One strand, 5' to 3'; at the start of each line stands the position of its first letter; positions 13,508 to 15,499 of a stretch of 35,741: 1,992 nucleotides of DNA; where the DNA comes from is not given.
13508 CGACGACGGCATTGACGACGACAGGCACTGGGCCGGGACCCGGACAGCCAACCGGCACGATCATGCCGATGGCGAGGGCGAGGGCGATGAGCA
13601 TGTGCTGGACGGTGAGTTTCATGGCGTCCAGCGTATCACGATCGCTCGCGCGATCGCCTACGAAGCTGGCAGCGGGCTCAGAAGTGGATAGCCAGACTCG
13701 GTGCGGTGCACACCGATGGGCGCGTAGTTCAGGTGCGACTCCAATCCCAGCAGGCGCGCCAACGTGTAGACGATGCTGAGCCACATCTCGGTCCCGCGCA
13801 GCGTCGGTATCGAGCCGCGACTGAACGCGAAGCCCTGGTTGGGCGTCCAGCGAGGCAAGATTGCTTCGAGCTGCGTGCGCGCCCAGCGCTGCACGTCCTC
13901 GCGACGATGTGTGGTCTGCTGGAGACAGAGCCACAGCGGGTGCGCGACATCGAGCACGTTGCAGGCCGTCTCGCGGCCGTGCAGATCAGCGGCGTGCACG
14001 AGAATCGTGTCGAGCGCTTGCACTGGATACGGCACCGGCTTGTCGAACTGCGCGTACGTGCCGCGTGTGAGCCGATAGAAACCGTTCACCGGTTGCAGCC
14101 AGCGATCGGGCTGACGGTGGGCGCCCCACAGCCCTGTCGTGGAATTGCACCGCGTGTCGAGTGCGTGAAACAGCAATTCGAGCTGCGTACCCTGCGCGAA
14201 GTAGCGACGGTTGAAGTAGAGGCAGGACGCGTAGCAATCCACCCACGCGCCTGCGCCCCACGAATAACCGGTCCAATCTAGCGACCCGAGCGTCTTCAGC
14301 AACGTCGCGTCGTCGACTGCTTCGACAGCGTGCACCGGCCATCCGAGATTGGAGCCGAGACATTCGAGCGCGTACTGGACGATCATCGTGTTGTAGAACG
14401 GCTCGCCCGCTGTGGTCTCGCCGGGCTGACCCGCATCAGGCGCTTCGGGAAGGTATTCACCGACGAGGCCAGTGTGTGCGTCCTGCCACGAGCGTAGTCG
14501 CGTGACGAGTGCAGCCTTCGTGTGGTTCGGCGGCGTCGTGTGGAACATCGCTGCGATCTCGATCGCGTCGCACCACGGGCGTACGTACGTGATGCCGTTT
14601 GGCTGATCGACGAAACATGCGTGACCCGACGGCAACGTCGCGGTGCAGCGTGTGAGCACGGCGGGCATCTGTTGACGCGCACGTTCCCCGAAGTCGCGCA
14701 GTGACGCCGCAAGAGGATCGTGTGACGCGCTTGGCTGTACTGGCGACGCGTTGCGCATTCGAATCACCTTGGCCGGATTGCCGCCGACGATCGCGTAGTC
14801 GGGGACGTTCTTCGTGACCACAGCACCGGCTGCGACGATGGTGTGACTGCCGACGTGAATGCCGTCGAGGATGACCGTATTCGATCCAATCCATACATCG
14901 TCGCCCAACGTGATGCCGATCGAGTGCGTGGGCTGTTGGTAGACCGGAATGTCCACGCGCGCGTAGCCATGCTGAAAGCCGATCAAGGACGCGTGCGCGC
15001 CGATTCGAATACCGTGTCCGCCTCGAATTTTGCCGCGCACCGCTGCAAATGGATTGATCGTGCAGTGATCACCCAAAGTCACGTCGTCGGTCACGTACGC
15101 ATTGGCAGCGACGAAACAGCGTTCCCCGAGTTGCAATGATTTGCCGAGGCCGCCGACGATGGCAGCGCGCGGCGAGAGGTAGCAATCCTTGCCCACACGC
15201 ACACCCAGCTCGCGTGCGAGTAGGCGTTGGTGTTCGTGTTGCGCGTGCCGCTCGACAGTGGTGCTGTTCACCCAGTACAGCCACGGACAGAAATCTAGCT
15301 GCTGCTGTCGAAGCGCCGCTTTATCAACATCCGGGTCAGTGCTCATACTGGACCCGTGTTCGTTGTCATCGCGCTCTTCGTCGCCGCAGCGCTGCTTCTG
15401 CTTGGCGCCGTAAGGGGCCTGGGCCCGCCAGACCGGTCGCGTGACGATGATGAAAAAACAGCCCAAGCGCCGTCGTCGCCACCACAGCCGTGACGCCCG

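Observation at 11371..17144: Antisense island of membrane-tethered proteins, a papain-like peptidase and an acetyltransferase fusion embedded in the early region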

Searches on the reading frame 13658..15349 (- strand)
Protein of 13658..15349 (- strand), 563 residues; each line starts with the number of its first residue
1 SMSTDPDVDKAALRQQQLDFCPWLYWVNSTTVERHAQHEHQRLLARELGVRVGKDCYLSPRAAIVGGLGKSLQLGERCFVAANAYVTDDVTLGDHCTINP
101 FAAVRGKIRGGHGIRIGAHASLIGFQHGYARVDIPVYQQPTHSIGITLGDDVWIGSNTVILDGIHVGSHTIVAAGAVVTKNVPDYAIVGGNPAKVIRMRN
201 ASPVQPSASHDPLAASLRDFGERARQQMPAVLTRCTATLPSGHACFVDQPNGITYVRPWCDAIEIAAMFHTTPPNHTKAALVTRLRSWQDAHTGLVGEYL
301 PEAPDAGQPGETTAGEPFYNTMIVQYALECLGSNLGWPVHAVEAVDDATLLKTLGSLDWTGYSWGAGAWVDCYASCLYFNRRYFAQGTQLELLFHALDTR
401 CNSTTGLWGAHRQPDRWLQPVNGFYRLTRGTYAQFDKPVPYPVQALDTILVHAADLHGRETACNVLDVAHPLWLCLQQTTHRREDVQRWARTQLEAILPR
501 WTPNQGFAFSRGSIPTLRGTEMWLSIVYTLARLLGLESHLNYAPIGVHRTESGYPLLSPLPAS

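Call 5: search_protein_families(library=pfam, proteins=[window:13658-15349:-], max_evalue=0.1)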
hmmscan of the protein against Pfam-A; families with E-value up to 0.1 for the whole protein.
window:13658-15349:- (563 aa): 3 families
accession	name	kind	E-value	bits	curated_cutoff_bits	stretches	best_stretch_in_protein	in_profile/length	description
PF00132.30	Hexapep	-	1.5e-17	62.9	27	2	146-180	2-36/36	Bacterial transferase hexapeptide (six repeats)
PF14602.12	Hexapep_2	-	1.6e-10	40.9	27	1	146-180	2-34/34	Hexapeptide repeat of succinyl-transferase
PF25084.1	LbH_EIF2B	-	0.00045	20.6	54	0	52-99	24-71/105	EIF2B subunit epsilon LbH domain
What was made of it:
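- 13658..15346 (-): g3: 562-aa cytoplasmic acyltransferase. It has an N-terminal left-handed beta-helix (Hexapep) domain and a conserved C-domain of about 350 aa of unknown fold. It is a host-derived insertion (moron). Hexapep E 1.5e-17 (call 5).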

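Call 6: search_protein_families(library=phrogs, proteins=[window:13658-15349:-], max_evalue=0.1)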
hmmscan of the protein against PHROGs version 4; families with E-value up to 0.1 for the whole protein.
window:13658-15349:- (563 aa): 5 families
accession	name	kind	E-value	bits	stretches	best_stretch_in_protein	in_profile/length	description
phrog_16087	-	unknown function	9.8e-23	81.6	1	142-200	114-172/217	-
phrog_2154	-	unknown function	3.5e-13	50.4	2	143-200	124-182/185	-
phrog_36734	-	unknown function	1.5e-09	38.3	1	145-198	130-183/363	-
phrog_30105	-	unknown function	2.7e-09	37.6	1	121-197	202-278/307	-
phrog_5353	-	unknown function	2.3e-08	34.9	1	53-184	30-173/256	-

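Call 11: search_dna_similar(query=window:13658-15349:-, collection=phages, mode=protein, max_rows=30)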
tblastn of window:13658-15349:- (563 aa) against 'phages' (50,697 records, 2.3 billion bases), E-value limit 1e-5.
Records with a match: 70; places in all: 70; records where one place covers at least 80% of the query: 0.
Best place of each record, by identity: <60% 70.
By first word of the organism name: Enterobacteria 19; Bacteriophage 10; Listeria 10; Streptococcus 6; Staphylococcus 5; Acinetobacter 4; Enterococcus 4; Arthrobacter 3; Rhizobium 3; Escherichia 2; and 3 more.
By host as written in the record: - 17; Listeria monocytogenes 10; Staphylococcus aureus 5; Streptococcus suis 3; Enterococcus faecalis 2; Arthrobacter globiformis NRRL B-2979 SEA 2; Escherichia coli ATCC 25922 1; Escherichia coli APEC DE205B 1; and 29 more.
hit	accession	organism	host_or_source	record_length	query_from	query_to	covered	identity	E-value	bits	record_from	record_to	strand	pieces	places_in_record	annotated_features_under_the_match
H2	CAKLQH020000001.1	Acinetobacter phage MD-2021a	not known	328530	2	200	35%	36.1%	2e-28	127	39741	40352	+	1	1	putative transferase | yigZ: elongation factor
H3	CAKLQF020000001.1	Acinetobacter phage MD-2021a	not known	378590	2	200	35%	36.1%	2e-28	127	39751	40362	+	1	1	putative transferase | yigZ: elongation factor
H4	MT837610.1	Bacteriophage sp.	human fecal samples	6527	2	197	35%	31.7%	2e-15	86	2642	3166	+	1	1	record has no annotation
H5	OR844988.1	Staphylococcus phage SA 1306 Kay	Staphylococcus aureus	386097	78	228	27%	36.2%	1e-10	71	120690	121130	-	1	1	record has no annotation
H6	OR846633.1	Enterococcus phage Efs 1-1-1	Enterococcus faecalis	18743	7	197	34%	28.3%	1e-11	74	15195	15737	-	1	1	record has no annotation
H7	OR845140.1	Escherichia phage EC22.5-2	Escherichia coli ATCC 25922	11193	3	197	35%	27.6%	8e-10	68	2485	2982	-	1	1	record has no annotation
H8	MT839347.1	Bacteriophage sp.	human fecal samples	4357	11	201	34%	28.2%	5e-9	65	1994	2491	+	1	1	record has no annotation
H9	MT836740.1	Bacteriophage sp.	human fecal samples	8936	35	197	29%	32.1%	2e-10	70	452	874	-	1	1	record has no annotation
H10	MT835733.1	Bacteriophage sp.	human fecal samples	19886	38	202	29%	30.4%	7e-10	68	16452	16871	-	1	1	record has no annotation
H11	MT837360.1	Bacteriophage sp.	human fecal samples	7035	5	197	34%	25.1%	4e-8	62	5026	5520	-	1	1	record has no annotation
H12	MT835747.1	Bacteriophage sp.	human fecal samples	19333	3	197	35%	24.6%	7e-7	59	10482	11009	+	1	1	record has no annotation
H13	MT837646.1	Bacteriophage sp.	human fecal samples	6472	5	197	34%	24.6%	3e-8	63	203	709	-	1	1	record has no annotation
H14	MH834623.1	Arthrobacter phage Peas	Arthrobacter globiformis NRRL B-2979 SEA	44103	26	198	31%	26.4%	1e-6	58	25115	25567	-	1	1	31: acetyltransferase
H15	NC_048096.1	Arthrobacter phage Peas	Arthrobacter globiformis NRRL B-2979 SEA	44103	26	198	31%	26.4%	1e-6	58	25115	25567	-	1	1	31: acetyltransferase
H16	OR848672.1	Listeria phage LM 4-14-1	Listeria monocytogenes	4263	29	197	30%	25.1%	1e-7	61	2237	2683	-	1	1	record has no annotation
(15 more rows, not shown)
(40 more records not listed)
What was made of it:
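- Some phage LbH acetyltransferases, such as CUS-3 NeuO, modify capsules (call 11).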

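Call 19: search_solved_structures(query=window:13658-15349:-, max_evalue=0.1)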
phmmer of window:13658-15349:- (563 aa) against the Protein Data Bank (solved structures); distinct sequences matched with E-value up to 0.1: 131 (the best 60 are shown).
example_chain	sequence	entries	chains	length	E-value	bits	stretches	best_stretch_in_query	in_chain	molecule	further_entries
1v3w_A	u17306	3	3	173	6.3e-15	57.9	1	69-205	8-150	ferripyochelin binding protein | 173aa long hypothetical ferripyochelin binding protein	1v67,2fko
3ect_A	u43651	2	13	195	2.2e-14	56.1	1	146-199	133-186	Hexapeptide-repeat containing-acetyltransferase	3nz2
6x3c_A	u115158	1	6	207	2.4e-14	56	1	86-201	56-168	Virginiamycin A acetyltransferase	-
6x3j_A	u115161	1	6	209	2.4e-14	56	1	86-201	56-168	Virginiamycin A acetyltransferase,VatA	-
4myo_A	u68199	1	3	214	2.6e-14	55.9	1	86-201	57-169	Virginiamycin A acetyltransferase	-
4hur_A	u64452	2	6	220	2.8e-14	55.8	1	86-201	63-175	Virginiamycin A acetyltransferase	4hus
2ic7_A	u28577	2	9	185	4.9e-14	55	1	74-197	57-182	Maltose transacetylase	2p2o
1kqa_A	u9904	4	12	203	8.2e-14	54.2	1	37-200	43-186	GALACTOSIDE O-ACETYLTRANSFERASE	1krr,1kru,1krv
4mzu_A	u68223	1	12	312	2e-13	53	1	73-207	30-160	WxcM-like protein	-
3r8y_A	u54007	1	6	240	2.9e-13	52.4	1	71-198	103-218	2,3,4,5-tetrahydropyridine-2,6-dicarboxylate N-acetyltransferase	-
6ag8_C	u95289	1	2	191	4.3e-13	51.9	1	114-197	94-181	Maltose O-acetyltransferase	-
1ocx_A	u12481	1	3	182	5.2e-13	51.6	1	114-197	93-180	MALTOSE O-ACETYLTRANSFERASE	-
6mfk_A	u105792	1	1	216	2.5e-12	49.3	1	144-200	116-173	Chloramphenicol acetyltransferase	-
1khr_A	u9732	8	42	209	3.3e-12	48.9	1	86-199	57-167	STREPTOGRAMIN A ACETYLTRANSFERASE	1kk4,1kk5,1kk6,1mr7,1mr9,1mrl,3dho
7hzv_A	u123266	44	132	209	3.3e-12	48.9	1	86-199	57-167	Streptogramin A acetyltransferase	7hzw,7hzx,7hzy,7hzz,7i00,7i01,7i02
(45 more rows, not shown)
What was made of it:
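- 13658..15346 (-): PDB LbH acetyltransferases match residues about 37-207 (call 19).
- On Hexapeptide-repeat (LbH) acyltransferases (PF00132), for g3: PDB LbH acetyltransferases match at 1e-14 to 1e-15 (call 19).
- Checked: The g3 N-terminus is a Hexapep LbH acetyltransferase (Pfam 1.5e-17, call 5; PDB, call 19).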

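Call 35: find_homologous_proteins(query=window:13658-15349:-, max_evalue=0.00001)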
Query window:13658-15349:- (563 aa): 2457 proteins with E <= 0.00001 among 8000 candidates; the best 120 are listed.
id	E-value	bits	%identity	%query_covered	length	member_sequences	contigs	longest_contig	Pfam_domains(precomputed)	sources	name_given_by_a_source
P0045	0.0e+0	1333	100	100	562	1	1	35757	PF14602.13,PF00132.31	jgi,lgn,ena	-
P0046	4.4e-187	641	57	97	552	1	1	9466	PF14602.13,PF00132.31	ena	-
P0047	6.6e-187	641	53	96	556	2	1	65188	PF00132.31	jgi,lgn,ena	-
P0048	2.7e-186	639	54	96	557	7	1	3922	PF14602.13,PF00132.31,PF25087.2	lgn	-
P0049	1.1e-185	637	52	96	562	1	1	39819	PF00132.31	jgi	jgi:acetyltransferase-like isoleucine patch superfamily enzyme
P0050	3.5e-185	635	53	97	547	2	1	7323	PF00132.31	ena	-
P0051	3.7e-185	635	53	96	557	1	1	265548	PF14602.13,PF00132.31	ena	-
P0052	2.7e-184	632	53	96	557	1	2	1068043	PF14602.13,PF00132.31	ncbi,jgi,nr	ncbi:MAG: hypothetical protein K0R17_951 [Rariglobus sp.]|jgi:acetyltransferase-like isoleucine patc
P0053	3.1e-184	632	53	96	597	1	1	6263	PF14602.13,PF00132.31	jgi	jgi:acetyltransferase-like isoleucine patch superfamily enzyme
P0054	3.1e-184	632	52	96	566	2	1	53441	PF00132.31,PF25087.2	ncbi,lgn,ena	-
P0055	6.8e-183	628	51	96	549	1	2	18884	PF14602.13,PF00132.31,PF25087.2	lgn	-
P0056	2.3e-181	622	52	96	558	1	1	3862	PF00132.31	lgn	-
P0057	5.8e-181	621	51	98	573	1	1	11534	PF00132.31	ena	-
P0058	2.4e-180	619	52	96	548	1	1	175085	PF14602.13,PF00132.31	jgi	jgi:acetyltransferase-like isoleucine patch superfamily enzyme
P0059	3.9e-180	618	52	96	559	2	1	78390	PF14602.13,PF00132.31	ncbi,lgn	-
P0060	4.1e-180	618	52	98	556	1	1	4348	PF14602.13,PF00132.31,PF25087.2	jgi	jgi:acetyltransferase-like isoleucine patch superfamily enzyme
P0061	9.8e-180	617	51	96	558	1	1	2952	PF14602.13,PF00132.31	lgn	-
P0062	3.1e-179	615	52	97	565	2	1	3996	PF14602.13,PF00132.31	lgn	-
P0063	3.1e-179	615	51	96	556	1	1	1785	PF14602.13,PF00132.31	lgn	-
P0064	7.6e-179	614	49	98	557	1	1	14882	PF00132.31,PF25087.2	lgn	-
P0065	1.8e-178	613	51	96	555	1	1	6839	PF14602.13,PF00132.31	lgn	-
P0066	1.8e-178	613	50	98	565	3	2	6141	PF14602.13,PF00132.31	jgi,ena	-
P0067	2.0e-178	613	51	98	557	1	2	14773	PF14602.13,PF00132.31,PF25087.2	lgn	-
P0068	2.8e-178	612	48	98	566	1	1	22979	PF14602.13,PF00132.31,PF25087.2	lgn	-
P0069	5.4e-178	611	51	97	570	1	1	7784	PF14602.13,PF00132.31,PF25087.2,PF25084.2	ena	-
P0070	6.0e-178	611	51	97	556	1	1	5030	PF14602.13,PF00132.31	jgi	jgi:acetyltransferase-like isoleucine patch superfamily enzyme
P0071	1.4e-177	610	51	96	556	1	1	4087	PF00132.31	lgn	-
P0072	1.5e-177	610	51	96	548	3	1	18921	PF14602.13,PF00132.31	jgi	-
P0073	4.6e-177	608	50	97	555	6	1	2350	PF00132.31,PF25087.2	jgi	jgi:acetyltransferase-like isoleucine patch superfamily enzyme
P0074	5.9e-176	605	51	97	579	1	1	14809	PF14602.13,PF00132.31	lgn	-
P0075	1.8e-175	603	51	96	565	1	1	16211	PF14602.13,PF00132.31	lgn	-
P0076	2.1e-175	603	52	96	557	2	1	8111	PF14602.13,PF00132.31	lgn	-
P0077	5.7e-175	601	51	96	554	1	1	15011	PF00132.31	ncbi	-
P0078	5.8e-175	601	50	97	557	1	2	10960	PF14602.13,PF00132.31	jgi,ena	-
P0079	8.6e-175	601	51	98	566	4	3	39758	PF14602.13,PF00132.31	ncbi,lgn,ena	-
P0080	1.1e-174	600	52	96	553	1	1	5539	PF14602.13,PF00132.31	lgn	-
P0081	2.8e-174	599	52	96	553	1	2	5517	PF14602.13,PF00132.31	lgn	-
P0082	3.8e-174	599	51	96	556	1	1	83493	PF14602.13,PF00132.31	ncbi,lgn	-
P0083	1.3e-173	597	50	96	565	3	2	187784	PF14602.13,PF00132.31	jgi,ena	-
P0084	1.3e-173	597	52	98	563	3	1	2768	PF14602.13,PF00132.31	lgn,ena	-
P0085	1.6e-173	597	51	97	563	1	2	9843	PF14602.13,PF00132.31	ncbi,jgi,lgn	jgi:acetyltransferase-like isoleucine patch superfamily enzyme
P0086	8.3e-173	594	51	96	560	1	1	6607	PF14602.13,PF00132.31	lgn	-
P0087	1.0e-172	594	53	90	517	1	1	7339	PF14602.13,PF00132.31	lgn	-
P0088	1.3e-172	594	49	97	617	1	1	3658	PF00132.31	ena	-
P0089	1.3e-172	594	51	97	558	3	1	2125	PF14602.13,PF00132.31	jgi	jgi:acetyltransferase-like isoleucine patch superfamily enzyme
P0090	3.4e-172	592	50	96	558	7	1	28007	PF00132.31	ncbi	ncbi:MAG: acyltransferase [Rariglobus sp.]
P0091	4.7e-172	592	53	96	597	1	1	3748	PF00132.31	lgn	-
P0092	1.4e-171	590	49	97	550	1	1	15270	PF14602.13,PF00132.31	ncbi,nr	ncbi:MAG: acyltransferase [Chthoniobacteraceae bacterium]|nr:acyltransferase [Chthoniobacteraceae ba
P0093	3.2e-171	589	50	96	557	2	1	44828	PF00132.31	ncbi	ncbi:MAG: acyltransferase [Verrucomicrobiota bacterium]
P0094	3.9e-171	589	51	98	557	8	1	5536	PF00132.31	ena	-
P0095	3.5e-170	586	48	98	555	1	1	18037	PF00132.31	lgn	-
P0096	3.8e-170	585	51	96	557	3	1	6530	PF00132.31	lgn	-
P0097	3.9e-170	585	51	96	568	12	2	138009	PF00132.31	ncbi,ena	-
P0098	4.7e-170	585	50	96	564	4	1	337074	PF14602.13,PF00132.31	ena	-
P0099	5.5e-170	585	51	97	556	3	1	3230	PF00132.31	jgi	jgi:acetyltransferase-like isoleucine patch superfamily enzyme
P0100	7.8e-170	584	51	96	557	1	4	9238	PF00132.31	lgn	-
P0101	9.4e-170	584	50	96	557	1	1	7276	PF00132.31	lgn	-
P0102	1.4e-169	584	51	97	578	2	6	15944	PF14602.13,PF00132.31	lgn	-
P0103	2.1e-169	583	51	96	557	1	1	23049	PF14602.13,PF00132.31,PF25087.2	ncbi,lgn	-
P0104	4.6e-169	582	50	96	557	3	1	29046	PF00132.31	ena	-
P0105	6.7e-169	581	51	96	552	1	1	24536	PF14602.13,PF00132.31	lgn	-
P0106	7.7e-169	581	50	96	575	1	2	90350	PF14602.13,PF00132.31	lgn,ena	-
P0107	8.4e-169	581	50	96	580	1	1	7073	PF14602.13,PF00132.31,PF25087.2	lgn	-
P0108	1.2e-168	580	50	97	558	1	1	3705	PF00132.31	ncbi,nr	ncbi:MAG: acyltransferase [Opitutaceae bacterium]|nr:acyltransferase [Opitutaceae bacterium]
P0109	1.4e-168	580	50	96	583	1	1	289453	PF14602.13,PF00132.31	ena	-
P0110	5.9e-168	578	50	98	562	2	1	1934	PF00132.31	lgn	-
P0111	1.0e-167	577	51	97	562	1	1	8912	PF14602.13,PF00132.31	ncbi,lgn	-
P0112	1.1e-167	577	50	96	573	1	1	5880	PF00132.31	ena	-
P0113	1.7e-167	577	50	96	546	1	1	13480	PF14602.13,PF00132.31,PF25087.2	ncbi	ncbi:MAG: acyltransferase [Chthoniobacteraceae bacterium]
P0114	2.0e-167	576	50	98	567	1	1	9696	PF14602.13,PF00132.31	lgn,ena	-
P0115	4.0e-167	575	50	96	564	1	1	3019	PF14602.13,PF00132.31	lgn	-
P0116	2.1e-166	573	50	96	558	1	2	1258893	PF00132.31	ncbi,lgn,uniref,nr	ncbi:acyltransferase [Rariglobus hedericola]|uniref:Acyltransferase n=1 Tax=Rariglobus hedericola Ta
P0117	1.8e-165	570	50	96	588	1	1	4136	PF14602.13,PF00132.31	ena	-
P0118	2.0e-165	570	50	96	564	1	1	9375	PF00132.31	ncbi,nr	ncbi:MAG: acyltransferase [Burkholderiales bacterium]|nr:acyltransferase [Opitutaceae bacterium]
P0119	2.7e-165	569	49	96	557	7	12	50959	PF00132.31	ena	-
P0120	3.2e-165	569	50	96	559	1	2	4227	PF14602.13,PF00132.31,PF25087.2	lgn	-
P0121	4.9e-165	569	51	96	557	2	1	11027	PF14602.13,PF00132.31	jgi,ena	-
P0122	5.8e-165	568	48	96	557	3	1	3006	PF14602.13,PF00132.31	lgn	-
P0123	5.8e-165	568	50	96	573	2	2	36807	PF14602.13,PF00132.31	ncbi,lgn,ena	-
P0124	6.8e-163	561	49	96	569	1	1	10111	PF14602.13,PF00132.31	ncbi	-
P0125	2.0e-162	560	51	91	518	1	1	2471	PF14602.13,PF00132.31,PF25087.2,PF25084.2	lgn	-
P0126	2.5e-162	560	51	96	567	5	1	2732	PF14602.13,PF00132.31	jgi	jgi:acetyltransferase-like isoleucine patch superfamily enzyme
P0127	1.7e-161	557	50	94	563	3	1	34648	PF14602.13,PF00132.31,PF25087.2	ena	-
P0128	1.9e-160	553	47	96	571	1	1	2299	PF14602.13,PF00132.31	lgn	-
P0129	1.4e-159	551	47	96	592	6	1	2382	PF14602.13,PF00132.31,PF25087.2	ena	-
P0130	3.0e-159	549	50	96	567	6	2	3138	PF14602.13,PF00132.31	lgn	-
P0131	2.0e-158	547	49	96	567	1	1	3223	PF00132.31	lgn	-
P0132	6.4e-158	545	48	95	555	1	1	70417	PF00132.31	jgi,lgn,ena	-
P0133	6.5e-158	545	48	96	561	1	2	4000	PF14602.13,PF00132.31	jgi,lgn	jgi:acetyltransferase-like isoleucine patch superfamily enzyme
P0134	5.2e-157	542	47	98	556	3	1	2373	PF14602.13,PF00132.31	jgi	jgi:acetyltransferase-like isoleucine patch superfamily enzyme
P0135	1.8e-156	540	49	96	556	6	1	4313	PF14602.13,PF00132.31,PF25087.2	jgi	jgi:acetyltransferase-like isoleucine patch superfamily enzyme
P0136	7.1e-156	538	47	98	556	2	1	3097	PF14602.13,PF00132.31,PF25087.2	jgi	-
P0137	7.2e-156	538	45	97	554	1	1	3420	PF14602.13,PF00132.31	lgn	-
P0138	2.3e-155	537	47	96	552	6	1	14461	PF14602.13,PF00132.31,PF25087.2,PF25084.2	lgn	-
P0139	6.4e-155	535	45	99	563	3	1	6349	PF14602.13,PF00132.31,PF25087.2,PF25084.2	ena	-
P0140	3.0e-154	533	45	99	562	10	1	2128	PF14602.13,PF00132.31,PF25087.2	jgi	-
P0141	2.2e-153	530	45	97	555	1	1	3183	PF14602.13,PF00132.31,PF25087.2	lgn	-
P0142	4.1e-153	529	46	95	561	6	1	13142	PF14602.13,PF00132.31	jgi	jgi:acetyltransferase-like isoleucine patch superfamily enzyme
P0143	4.5e-153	529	46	97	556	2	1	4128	PF14602.13,PF00132.31,PF25087.2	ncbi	-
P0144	5.3e-153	529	46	98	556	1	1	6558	PF14602.13,PF00132.31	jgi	jgi:acetyltransferase-like isoleucine patch superfamily enzyme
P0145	5.5e-153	529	47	97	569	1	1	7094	PF14602.13,PF00132.31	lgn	-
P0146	7.0e-153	528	46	96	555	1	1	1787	PF00132.31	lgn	-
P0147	8.1e-153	528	47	96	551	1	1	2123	PF14602.13,PF00132.31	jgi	jgi:acetyltransferase-like isoleucine patch superfamily enzyme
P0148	2.2e-152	527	46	96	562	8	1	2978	PF14602.13,PF00132.31,PF25087.2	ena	-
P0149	5.7e-151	522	46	96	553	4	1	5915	PF00132.31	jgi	-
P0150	1.1e-150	521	49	95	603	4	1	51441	PF00132.31,PF25087.2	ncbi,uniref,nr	ncbi:acyltransferase [Deinococcus knuensis]|uniref:Acyltransferase n=1 Tax=Deinococcus knuensis TaxI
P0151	1.4e-150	521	45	98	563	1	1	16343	PF14602.13,PF00132.31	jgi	jgi:acetyltransferase-like isoleucine patch superfamily enzyme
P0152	1.5e-150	521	49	95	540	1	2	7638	PF00132.31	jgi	jgi:acetyltransferase-like isoleucine patch superfamily enzyme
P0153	5.8e-150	519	46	97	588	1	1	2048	PF14602.13,PF00132.31,PF25087.2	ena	-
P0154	6.3e-150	519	45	96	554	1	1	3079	PF14602.13,PF00132.31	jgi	jgi:carbonic anhydrase/acetyltransferase-like protein (isoleucine patch superfamily)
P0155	1.1e-149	518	48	95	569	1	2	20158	PF14602.13,PF00132.31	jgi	-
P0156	1.2e-149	518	46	96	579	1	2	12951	PF14602.13,PF00132.31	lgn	-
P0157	2.6e-149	517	45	97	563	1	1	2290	PF14602.13,PF00132.31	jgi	jgi:acetyltransferase-like isoleucine patch superfamily enzyme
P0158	4.1e-149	516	43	96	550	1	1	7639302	PF14602.13,PF00132.31,PF25087.2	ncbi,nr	nr:acyltransferase [Paenibacillus andongensis]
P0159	9.2e-149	515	46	97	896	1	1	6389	PF14602.13,PF00132.31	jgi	jgi:acetyltransferase-like isoleucine patch superfamily enzyme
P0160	1.5e-148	514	53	78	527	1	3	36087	PF14602.13,PF00132.31,PF25087.2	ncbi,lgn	-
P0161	7.6e-148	512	44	96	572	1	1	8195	PF14602.13,PF00132.31,PF25087.2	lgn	-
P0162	1.3e-147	511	42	98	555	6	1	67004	PF14602.13,PF00132.31,PF25087.2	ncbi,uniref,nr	ncbi:acyltransferase [Paenibacillus sp. LMG 31458]|uniref:Acyltransferase n=1 Tax=Paenibacillus phyt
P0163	3.9e-147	509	45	96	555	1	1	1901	PF14602.13,PF00132.31,PF25087.2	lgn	-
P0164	4.9e-147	509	45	97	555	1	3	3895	PF14602.13,PF00132.31,PF25087.2,PF25084.2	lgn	-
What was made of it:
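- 13658..15346 (-): Full-length homologues of 50-57% identity are named mostly from Verrucomicrobiota (call 35).
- Closest known: Bacterial two-domain LbH acyltransferases of Verrucomicrobiota. Same: g3 is 50-57% identical over 96-98% of its length and has the same two-domain architecture (call 35).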

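Call 36: find_encoding_contigs(protein=P0116, flank=7000, max_places=1)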
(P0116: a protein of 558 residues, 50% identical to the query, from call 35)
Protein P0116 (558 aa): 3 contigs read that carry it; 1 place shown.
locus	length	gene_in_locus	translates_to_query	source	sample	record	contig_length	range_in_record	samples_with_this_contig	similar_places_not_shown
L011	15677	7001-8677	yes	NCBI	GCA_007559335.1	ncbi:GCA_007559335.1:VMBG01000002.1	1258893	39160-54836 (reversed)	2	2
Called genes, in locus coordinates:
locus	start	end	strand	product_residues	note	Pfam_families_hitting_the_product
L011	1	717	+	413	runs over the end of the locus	PF01134:GIDA (faint), PF01266:DAO (faint), PF03486:HI0933_like, PF07992:Pyr_redox_2 (faint), PF22780:HI0933_like_1st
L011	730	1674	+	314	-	PF03547:Mem_trans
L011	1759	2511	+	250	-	PF03741:TerC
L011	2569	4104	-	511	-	PF08323:Glyco_transf_5, PF20706:GT4-conflict (faint), PF13439:Glyco_transf_4 (weak), PF13579:Glyco_trans_4_4, PF00534:Glycos_transf_1, PF13692:Glyco_trans_1_4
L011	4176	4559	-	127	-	PF02482:Ribosomal_S30AE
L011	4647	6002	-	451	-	-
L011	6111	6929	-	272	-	PF02311:AraC_binding, PF12833:HTH_18, PF00165:HTH_AraC (weak)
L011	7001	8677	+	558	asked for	PF00132:Hexapep (weak)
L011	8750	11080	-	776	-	PF09371:Tex_N, PF22706:Tex_central_region, PF16921:Tex_YqgF, PF14639:YqgF (weak), PF12836:HHH_3, PF17674:HHH_9, PF00575:S1, PF23459:S1_RRP5, +1 more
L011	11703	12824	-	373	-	PF03781:FGE-sulfatase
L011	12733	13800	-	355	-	PF03781:FGE-sulfatase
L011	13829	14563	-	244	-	PF25919:BSH_CusB (faint), PF00364:Biotin_lipoyl (faint), PF25917:BSH_RND, PF25973:BSH_CzcB, PF25984:BSH_YknX, PF25997:BSH_YhbJ (faint), PF25954:Beta-barrel_RND_2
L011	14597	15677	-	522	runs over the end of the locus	PF02321:OEP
